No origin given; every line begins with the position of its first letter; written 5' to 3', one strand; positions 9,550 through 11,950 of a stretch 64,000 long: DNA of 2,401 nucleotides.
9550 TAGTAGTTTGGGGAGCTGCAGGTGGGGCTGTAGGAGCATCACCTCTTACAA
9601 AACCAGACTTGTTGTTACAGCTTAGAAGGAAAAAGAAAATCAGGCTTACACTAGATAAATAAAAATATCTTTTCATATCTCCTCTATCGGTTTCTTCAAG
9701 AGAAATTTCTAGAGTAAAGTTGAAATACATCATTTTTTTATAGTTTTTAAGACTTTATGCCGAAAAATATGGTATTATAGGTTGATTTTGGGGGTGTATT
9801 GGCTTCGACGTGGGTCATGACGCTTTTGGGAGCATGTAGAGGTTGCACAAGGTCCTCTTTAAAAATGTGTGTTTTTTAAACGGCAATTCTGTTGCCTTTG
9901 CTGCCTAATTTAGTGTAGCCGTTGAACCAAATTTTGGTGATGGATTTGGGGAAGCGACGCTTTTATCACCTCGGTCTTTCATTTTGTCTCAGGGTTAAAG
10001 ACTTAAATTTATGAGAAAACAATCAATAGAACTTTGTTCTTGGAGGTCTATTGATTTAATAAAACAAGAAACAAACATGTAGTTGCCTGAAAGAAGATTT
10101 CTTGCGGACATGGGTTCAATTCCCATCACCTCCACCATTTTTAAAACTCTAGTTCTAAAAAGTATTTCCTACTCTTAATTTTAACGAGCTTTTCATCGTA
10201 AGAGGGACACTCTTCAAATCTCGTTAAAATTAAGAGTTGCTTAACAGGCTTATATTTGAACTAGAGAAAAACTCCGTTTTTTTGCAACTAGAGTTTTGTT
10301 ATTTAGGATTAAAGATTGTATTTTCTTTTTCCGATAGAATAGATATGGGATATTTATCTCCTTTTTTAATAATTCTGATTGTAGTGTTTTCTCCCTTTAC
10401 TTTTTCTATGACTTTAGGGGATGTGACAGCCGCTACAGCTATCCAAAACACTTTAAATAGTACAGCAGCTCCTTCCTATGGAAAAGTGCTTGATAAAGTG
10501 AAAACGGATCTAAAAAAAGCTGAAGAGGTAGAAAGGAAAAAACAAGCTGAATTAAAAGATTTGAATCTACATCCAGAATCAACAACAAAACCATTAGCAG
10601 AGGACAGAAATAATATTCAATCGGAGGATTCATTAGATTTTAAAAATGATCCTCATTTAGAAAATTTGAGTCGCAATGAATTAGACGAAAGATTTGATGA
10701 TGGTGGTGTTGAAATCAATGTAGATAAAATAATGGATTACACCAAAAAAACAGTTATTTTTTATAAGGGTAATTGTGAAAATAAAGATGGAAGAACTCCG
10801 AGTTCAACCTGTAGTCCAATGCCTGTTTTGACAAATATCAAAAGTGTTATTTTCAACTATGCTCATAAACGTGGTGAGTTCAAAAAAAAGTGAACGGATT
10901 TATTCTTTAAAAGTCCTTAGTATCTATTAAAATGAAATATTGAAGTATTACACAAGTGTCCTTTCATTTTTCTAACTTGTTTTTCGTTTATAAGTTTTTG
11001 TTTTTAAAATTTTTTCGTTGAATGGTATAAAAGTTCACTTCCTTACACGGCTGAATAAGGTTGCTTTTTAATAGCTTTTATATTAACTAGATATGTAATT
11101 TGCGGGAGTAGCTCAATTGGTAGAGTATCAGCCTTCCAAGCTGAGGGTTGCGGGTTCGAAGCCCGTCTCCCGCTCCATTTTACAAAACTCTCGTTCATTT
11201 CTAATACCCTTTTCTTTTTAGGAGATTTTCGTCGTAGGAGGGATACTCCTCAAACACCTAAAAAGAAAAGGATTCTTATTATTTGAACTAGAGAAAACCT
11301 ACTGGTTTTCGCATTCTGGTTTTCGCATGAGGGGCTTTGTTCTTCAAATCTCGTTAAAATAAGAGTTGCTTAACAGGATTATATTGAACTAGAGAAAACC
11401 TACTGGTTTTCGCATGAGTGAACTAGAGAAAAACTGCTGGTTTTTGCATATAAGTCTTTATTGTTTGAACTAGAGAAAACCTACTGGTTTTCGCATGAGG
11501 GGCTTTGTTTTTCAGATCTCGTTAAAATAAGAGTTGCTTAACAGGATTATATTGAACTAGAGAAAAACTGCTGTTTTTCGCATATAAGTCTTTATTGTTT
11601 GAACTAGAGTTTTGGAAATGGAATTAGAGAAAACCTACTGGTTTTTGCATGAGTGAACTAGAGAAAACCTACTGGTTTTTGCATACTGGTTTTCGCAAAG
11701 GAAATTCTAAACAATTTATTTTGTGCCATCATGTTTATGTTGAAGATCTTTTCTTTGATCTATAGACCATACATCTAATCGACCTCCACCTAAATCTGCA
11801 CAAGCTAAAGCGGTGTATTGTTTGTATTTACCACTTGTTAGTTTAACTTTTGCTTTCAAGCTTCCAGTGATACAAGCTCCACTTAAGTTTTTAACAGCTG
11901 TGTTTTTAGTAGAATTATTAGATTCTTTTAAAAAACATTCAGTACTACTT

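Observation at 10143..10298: Interspersed, TIR-bounded, modular repeat family at seven intergenic loci (MITE/BIME-like)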

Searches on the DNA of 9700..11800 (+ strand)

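Call 28: search_rna_families(source=window, start=9700, end=11800, threshold=evalue, max_evalue=10)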
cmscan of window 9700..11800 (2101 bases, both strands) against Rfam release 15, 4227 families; matches with E-value up to 10: 16.
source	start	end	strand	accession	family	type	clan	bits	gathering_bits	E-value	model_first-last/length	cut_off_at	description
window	9790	10137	+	RF00023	tmRNA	Gene;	CL00001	153.7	47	4.7e-62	1-374/374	no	transfer-messenger RNA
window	11102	11174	+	RF00005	tRNA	Gene; tRNA;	CL00001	69.2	29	1.7e-14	1-71/71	no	tRNA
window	11203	11325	-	RF01230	snoR77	Gene; snRNA; snoRNA; HACA-box;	-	26.8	47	0.12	1-131/131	no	Small nucleolar RNA snoR77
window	10165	10244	+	RF03926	MIR1435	Gene; miRNA;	-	25.9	94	0.51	1-186/186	no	MIR1435 microRNA precursor family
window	11075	11100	-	RF01327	CRISPR-DR14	Gene; CRISPR;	CL00014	24.5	45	3.4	1-29/29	no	CRISPR RNA direct repeat element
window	11203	11276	-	RF00972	mir-651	Gene; miRNA;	-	22.6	106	0.19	1-86/86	no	mir-651 microRNA precursor family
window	10147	10265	-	RF04150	MIR2655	Gene; miRNA;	-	19.8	122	3.6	1-267/267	no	MIR2655 microRNA precursor family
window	11210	11269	-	RF03956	mir-737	Gene; miRNA;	-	19.3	60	9.6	1-63/63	no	mir-737 microRNA precursor family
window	11196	11282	+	RF01859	Phe_leader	Cis-reg; leader;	-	18.8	55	5.9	1-125/125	no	Phenylalanine leader peptide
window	9700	9908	+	RF04321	tmRNA_permuted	Gene;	-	17.4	47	0.75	66-213/213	5'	permuted transfer-messenger RNA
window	11390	11496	-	RF00728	mir-81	Gene; miRNA;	CL00091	17.3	54.5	1.8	1-89/89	no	mir-81 microRNA precursor family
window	10136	10243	-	RF02365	Yfr17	Gene; sRNA;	-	17.3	50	3.9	1-264/264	no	Cyanobacterial functional RNA 17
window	10306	10371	+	RF01911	MIR2118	Gene; miRNA;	-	16.7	85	4.7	52-119/170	no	MIR2118 microRNA precursor family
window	10418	10448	-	RF03031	ssnA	Cis-reg;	-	16.4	37.3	0.71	1-48/48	no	ssnA RNA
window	11186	11358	-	RF02590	Spy1186876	Gene; sRNA;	-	14.3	208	4.3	1-243/243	no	S. pyogenes small RNA 1186876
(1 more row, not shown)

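Call 54: search_dna_similar(query=window:10138-10301:+, collection=plasmids, mode=distant, max_evalue=0.01, max_rows=10)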
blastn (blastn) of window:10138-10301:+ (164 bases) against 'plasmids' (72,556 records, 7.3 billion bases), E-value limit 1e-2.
No match.

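Call 55: search_dna_similar(query=window:11178-11700:+, collection=phages, mode=distant, max_evalue=0.01, max_rows=10)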
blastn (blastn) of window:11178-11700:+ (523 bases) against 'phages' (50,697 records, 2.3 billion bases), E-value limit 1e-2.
No match.
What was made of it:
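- On BIME / REP (E. coli type): The sequence has no match in the plasmid or phage collections (calls 54, 55).
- Tried and rejected: Nothing found (calls 54, 55).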
